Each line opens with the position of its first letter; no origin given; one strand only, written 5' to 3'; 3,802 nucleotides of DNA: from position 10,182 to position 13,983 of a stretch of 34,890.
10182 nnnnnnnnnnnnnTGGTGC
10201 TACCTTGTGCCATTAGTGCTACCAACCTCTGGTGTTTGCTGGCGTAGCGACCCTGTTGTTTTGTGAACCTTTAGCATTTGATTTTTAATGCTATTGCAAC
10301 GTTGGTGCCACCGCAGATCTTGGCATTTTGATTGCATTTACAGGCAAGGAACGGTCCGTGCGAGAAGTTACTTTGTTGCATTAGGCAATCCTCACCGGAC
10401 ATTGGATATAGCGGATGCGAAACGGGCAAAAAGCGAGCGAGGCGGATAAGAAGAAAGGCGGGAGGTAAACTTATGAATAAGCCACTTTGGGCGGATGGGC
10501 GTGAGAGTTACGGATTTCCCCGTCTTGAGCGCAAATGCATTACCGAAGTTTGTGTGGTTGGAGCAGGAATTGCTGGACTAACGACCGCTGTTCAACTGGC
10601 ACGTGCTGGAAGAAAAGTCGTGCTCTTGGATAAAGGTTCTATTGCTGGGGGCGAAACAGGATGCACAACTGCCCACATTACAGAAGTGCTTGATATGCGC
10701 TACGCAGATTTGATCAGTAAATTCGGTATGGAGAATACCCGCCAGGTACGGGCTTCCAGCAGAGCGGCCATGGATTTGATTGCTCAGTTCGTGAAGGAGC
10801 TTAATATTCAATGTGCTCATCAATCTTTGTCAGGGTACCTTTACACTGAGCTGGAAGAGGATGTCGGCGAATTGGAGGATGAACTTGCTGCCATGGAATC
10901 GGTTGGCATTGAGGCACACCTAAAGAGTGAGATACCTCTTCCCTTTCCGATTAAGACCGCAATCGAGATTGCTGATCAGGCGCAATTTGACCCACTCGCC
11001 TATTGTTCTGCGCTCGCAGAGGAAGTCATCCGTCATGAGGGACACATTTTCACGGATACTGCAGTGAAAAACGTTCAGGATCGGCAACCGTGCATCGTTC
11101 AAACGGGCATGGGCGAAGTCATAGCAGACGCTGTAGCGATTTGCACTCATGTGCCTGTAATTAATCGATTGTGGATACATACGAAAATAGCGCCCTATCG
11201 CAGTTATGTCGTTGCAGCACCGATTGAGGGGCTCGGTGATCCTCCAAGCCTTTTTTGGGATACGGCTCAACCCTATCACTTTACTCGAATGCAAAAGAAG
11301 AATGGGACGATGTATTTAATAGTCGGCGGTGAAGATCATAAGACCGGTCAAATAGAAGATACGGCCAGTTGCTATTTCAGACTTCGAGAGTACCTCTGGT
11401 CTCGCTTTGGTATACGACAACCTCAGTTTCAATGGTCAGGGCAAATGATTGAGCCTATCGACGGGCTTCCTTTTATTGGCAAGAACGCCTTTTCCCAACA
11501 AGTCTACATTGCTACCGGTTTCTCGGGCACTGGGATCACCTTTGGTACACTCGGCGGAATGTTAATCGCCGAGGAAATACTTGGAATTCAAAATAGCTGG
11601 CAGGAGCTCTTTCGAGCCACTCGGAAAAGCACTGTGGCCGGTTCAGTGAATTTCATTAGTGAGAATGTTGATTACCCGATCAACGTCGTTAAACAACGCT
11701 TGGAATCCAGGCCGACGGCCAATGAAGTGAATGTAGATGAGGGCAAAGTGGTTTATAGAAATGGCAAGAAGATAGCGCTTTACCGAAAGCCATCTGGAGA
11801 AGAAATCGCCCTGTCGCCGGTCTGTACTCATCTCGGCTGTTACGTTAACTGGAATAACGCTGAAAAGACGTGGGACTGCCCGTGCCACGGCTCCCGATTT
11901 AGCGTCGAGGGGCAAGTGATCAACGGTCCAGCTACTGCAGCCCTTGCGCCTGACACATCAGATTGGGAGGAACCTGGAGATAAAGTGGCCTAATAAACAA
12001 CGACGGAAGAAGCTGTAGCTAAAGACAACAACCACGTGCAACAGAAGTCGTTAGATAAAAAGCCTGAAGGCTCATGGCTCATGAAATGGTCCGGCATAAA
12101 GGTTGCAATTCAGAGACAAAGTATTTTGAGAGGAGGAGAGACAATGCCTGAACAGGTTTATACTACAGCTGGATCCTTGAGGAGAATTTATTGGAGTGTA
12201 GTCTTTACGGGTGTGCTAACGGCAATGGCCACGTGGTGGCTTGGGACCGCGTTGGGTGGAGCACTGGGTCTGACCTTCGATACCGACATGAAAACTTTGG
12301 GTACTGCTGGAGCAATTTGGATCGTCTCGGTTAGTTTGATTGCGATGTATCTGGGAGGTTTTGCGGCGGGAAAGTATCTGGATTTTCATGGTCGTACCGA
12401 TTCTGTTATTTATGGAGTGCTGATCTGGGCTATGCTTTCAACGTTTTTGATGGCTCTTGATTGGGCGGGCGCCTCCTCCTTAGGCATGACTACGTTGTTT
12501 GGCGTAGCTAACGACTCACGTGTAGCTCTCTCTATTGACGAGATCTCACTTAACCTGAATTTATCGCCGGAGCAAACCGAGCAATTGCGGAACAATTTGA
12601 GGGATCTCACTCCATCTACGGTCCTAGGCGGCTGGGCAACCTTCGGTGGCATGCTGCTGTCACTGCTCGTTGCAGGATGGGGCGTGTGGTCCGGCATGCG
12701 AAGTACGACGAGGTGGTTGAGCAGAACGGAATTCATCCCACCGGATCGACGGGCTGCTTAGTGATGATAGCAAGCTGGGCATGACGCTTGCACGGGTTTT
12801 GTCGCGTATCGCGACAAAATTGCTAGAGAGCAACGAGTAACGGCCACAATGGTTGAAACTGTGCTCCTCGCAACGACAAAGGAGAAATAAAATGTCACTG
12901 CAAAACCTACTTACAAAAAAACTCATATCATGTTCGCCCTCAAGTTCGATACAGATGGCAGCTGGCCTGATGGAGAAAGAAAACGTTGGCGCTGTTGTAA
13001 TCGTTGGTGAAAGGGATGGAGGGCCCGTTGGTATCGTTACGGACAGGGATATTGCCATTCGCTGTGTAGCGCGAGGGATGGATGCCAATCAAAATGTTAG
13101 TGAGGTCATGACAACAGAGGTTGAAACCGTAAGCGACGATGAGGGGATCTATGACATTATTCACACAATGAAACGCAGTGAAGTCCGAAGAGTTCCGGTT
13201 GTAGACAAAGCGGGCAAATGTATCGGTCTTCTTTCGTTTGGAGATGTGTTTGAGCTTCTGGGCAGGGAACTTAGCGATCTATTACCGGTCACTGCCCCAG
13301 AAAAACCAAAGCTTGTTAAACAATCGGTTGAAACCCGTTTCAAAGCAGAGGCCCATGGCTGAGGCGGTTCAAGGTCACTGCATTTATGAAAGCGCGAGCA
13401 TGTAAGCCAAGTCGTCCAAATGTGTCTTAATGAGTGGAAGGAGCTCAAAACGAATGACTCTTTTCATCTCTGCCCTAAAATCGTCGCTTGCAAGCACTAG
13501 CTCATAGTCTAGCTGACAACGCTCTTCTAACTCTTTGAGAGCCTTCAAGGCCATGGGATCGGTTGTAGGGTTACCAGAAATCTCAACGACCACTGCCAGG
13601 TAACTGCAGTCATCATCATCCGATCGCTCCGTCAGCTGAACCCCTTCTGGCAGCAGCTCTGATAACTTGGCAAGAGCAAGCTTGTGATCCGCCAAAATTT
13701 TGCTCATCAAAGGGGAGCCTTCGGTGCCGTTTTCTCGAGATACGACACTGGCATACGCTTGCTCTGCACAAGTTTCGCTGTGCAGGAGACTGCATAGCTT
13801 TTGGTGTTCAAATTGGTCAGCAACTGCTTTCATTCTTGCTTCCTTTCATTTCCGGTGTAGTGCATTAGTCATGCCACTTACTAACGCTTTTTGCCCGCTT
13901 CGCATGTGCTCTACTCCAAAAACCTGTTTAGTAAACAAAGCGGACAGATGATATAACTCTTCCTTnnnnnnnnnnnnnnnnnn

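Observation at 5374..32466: Ten sigma-54 promoter matches, all intergenic and correctly oriented, tie a general-stress-type gene set to RpoN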

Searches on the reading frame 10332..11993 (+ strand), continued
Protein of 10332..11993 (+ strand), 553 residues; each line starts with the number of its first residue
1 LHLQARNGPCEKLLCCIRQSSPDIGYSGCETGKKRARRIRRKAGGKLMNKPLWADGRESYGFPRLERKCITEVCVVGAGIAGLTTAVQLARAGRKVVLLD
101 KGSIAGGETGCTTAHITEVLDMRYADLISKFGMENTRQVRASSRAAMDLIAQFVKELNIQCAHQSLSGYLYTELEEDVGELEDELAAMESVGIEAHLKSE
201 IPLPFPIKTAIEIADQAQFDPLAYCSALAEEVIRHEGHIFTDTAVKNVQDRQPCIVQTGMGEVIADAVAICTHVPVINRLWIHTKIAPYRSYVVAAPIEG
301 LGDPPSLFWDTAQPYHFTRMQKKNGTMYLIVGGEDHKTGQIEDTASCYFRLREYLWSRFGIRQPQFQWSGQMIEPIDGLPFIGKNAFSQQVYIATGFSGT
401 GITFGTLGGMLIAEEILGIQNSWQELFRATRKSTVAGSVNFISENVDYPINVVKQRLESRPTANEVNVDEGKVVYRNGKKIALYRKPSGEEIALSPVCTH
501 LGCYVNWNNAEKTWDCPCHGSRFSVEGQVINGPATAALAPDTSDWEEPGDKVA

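Call 12: find_encoding_contigs(protein=P0015, flank=10000, max_places=2)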
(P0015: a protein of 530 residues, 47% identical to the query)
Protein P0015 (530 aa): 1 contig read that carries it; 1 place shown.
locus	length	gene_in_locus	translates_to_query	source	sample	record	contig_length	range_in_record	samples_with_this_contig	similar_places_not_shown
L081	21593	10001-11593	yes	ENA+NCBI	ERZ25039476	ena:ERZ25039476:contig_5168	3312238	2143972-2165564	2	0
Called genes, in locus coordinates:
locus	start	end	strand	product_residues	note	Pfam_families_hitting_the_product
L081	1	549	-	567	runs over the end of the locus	PF07626:PSD3, PF07637:PSD5, PF07631:PSD4, PF07627:PSCyt3, PF07624:PSD2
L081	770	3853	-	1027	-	PF07995:GSDH, PF13290:CHB_HEX_C_1, PF13287:Fn3_assoc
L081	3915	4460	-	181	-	-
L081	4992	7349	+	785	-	PF04945:YHS, PF19335:HMBD, PF00122:E1-E2_ATPase, PF00702:Hydrolase, PF08282:Hydrolase_3 (faint)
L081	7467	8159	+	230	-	-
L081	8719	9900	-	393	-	PF00108:Thiolase_N, PF02803:Thiolase_C, PF22691:Thiolase_C_1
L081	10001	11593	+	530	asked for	PF01266:DAO, PF12831:FAD_oxidored (weak), PF00355:Rieske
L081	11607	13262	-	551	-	PF00314:Thaumatin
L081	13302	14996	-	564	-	PF07676:PD40 (faint)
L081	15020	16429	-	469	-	PF04773:FecR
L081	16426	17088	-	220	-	PF04542:Sigma70_r2, PF08281:Sigma70_r4_2, PF13384:HTH_23 (weak)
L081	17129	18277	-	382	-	-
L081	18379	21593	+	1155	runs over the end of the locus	-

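Call 13: find_encoding_contigs(protein=P0013, flank=10000, max_places=2)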
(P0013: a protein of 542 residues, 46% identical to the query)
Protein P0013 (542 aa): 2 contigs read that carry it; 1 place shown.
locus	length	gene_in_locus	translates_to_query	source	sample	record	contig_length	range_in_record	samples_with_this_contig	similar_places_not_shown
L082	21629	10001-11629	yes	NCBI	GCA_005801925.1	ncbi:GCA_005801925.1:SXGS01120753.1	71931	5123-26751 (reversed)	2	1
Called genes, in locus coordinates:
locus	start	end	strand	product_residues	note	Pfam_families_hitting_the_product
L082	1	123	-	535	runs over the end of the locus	PF00082:Peptidase_S8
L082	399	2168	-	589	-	-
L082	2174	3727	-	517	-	PF16683:TGase_elicitor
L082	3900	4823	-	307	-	-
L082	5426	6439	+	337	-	-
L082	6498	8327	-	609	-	PF00158:Sigma54_activat, PF14532:Sigma54_activ_2, PF25601:AAA_lid_14, PF02954:HTH_8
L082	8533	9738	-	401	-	PF11294:DUF3095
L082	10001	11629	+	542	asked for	PF01266:DAO, PF01494:FAD_binding_3 (faint), PF13450:NAD_binding_8 (weak), PF00355:Rieske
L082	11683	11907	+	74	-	-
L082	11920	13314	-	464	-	PF00512:HisKA, PF02518:HATPase_c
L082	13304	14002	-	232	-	PF00072:Response_reg, PF00486:Trans_reg_C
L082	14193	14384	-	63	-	-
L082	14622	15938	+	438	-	PF00246:Peptidase_M14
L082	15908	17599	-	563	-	PF01464:SLT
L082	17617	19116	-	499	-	PF13354:Beta-lactamase2 (faint), PF02113:Peptidase_S13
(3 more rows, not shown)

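Call 14: find_encoding_contigs(protein=P0030, flank=10000, max_places=2)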
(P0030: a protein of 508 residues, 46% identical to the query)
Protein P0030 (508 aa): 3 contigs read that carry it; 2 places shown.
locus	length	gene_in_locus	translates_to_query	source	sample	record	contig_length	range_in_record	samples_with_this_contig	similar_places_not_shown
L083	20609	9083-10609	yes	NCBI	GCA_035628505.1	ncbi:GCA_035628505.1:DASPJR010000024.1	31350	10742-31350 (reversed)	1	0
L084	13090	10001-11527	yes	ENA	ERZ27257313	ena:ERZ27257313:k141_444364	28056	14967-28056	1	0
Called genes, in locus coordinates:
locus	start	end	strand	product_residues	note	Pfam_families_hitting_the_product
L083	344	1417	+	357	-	PF00356:LacI, PF00532:Peripla_BP_1, PF13377:Peripla_BP_3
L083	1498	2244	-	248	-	PF01510:Amidase_2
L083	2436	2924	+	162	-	PF01668:SmpB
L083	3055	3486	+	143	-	PF00571:CBS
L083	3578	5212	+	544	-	-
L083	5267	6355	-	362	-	PF00586:AIRS, PF02769:AIRS_C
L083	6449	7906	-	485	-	PF13230:GATase_4 (weak), PF13522:GATase_6, PF13537:GATase_7, PF00156:Pribosyltran (weak)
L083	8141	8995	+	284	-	PF02569:Pantoate_ligase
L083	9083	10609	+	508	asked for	PF00890:FAD_binding_2 (weak), PF01266:DAO, PF12831:FAD_oxidored (weak), PF13450:NAD_binding_8, PF00355:Rieske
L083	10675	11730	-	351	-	PF00899:ThiF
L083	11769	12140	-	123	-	PF13366:PDDEXK_3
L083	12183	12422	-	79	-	PF09383:NIL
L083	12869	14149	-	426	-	PF00291:PALP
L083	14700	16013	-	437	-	-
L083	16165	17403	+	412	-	PF05343:Peptidase_M42 (faint), PF01546:Peptidase_M20, PF07687:M20_dimer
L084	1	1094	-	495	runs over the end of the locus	-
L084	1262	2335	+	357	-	PF00356:LacI, PF00532:Peripla_BP_1, PF13377:Peripla_BP_3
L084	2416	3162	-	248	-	PF01510:Amidase_2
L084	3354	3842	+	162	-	PF01668:SmpB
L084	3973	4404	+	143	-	PF00571:CBS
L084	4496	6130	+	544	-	-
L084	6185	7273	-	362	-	PF00586:AIRS, PF02769:AIRS_C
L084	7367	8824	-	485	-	PF13230:GATase_4 (weak), PF13522:GATase_6, PF13537:GATase_7, PF00156:Pribosyltran (weak)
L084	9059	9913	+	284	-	PF02569:Pantoate_ligase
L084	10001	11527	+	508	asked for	PF00890:FAD_binding_2 (weak), PF01266:DAO, PF12831:FAD_oxidored (weak), PF13450:NAD_binding_8, PF00355:Rieske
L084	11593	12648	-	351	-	PF00899:ThiF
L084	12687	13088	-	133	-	?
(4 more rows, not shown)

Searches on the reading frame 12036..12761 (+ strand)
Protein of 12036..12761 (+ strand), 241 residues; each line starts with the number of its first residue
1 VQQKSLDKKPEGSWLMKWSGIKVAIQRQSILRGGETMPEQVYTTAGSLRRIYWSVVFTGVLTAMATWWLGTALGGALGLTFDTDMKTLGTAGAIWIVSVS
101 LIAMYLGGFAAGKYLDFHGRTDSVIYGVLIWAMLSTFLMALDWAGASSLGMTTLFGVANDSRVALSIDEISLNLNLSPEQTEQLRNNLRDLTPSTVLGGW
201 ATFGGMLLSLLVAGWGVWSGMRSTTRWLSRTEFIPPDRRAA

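Call 4: search_protein_families(library=pfam, proteins=[window:12036-12761:+])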
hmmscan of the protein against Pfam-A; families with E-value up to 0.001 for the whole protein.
window:12036-12761:+ (241 aa): 0 families

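Call 28: search_protein_families(library=pfam, max_evalue=1, proteins=[window:12144-12761:+])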
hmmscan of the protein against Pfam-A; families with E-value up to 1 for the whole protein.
window:12144-12761:+ (205 aa): 1 family
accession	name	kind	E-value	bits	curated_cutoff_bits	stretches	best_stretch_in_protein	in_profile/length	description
PF07690.21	MFS_1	-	0.14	11.5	33.4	1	20-119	2-91/347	Major Facilitator Superfamily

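Call 29: search_protein_families(library=ncbifam, max_evalue=0.01, proteins=[window:12144-12761:+])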
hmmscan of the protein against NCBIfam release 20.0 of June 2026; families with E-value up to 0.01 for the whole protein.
window:12144-12761:+ (205 aa): 0 families

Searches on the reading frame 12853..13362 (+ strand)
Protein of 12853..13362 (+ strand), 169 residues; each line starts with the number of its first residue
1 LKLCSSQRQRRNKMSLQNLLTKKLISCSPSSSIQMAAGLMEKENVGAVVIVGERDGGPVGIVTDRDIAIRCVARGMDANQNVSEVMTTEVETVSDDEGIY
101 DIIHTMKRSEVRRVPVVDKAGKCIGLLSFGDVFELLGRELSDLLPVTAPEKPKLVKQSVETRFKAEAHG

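Call 5: search_protein_families(library=pfam, proteins=[window:12853-13362:+])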
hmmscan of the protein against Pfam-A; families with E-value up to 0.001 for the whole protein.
window:12853-13362:+ (169 aa): 1 family
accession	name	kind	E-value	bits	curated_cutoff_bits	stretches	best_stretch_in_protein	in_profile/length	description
PF00571.33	CBS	-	5.7e-27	94.2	24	2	82-136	1-55/57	CBS domain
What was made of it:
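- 12892..13362 (+): CBS-pair protein. Pfam PF00571, E = 5.7e-27, two stretches (call 5)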

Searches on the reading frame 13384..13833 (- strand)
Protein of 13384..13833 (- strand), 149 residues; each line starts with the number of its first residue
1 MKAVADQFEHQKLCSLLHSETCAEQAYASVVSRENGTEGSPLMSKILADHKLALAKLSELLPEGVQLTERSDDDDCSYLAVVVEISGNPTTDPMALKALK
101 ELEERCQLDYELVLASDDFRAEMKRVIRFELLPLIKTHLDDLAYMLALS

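Call 5: search_protein_families(library=pfam, proteins=[window:13384-13833:-])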
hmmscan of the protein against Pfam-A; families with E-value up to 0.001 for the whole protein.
window:13384-13833:- (149 aa): 0 families

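Call 28: search_protein_families(library=pfam, max_evalue=1, proteins=[window:13384-13833:-])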
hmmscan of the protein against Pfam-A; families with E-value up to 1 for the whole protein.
window:13384-13833:- (149 aa): 2 families
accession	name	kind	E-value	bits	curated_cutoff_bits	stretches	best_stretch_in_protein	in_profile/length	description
PF05137.18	PilN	-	0.059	13.9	22.8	1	54-93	3-36/78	Fimbrial assembly protein (PilN)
PF09087.17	Cyc-maltodext_N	-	0.1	13.4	25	1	61-112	33-84/88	Cyclomaltodextrinase, N-terminal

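Call 29: search_protein_families(library=ncbifam, max_evalue=0.01, proteins=[window:13384-13833:-])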
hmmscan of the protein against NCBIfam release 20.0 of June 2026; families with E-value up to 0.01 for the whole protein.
window:13384-13833:- (149 aa): 0 families

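Call 78: search_solved_structures(query=window:13384-13833:-, max_evalue=1)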
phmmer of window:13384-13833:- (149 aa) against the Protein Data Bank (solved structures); distinct sequences matched with E-value up to 1: 0.

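Call 96: predict_structure(protein=window:13384-13833:-)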
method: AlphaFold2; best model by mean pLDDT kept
length: 149 residues; sequences in the alignment: 1
mean_pLDDT: 45.1   pTM: 0.35
mean pLDDT of the five models: 45.1, 43.3, 40.8, 39.7, 38.8
residues with pLDDT >= 90: 0; 70-90: 5; 50-70: 48; < 50: 96
segments of 3 or more residues with pLDDT < 50: 1-40, 70-80, 107-149
pLDDT, mean of each block of 10 residues (from residue 1): 28 29 40 42 53 59 58 41 59 71 55 36 38 34 29
secondary structure, 60 per line:
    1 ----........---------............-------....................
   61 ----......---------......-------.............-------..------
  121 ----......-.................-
elements in order: H5-12 H22-33 H41-60 E65-70 E80-85 H93-105 E125-130 H132-148
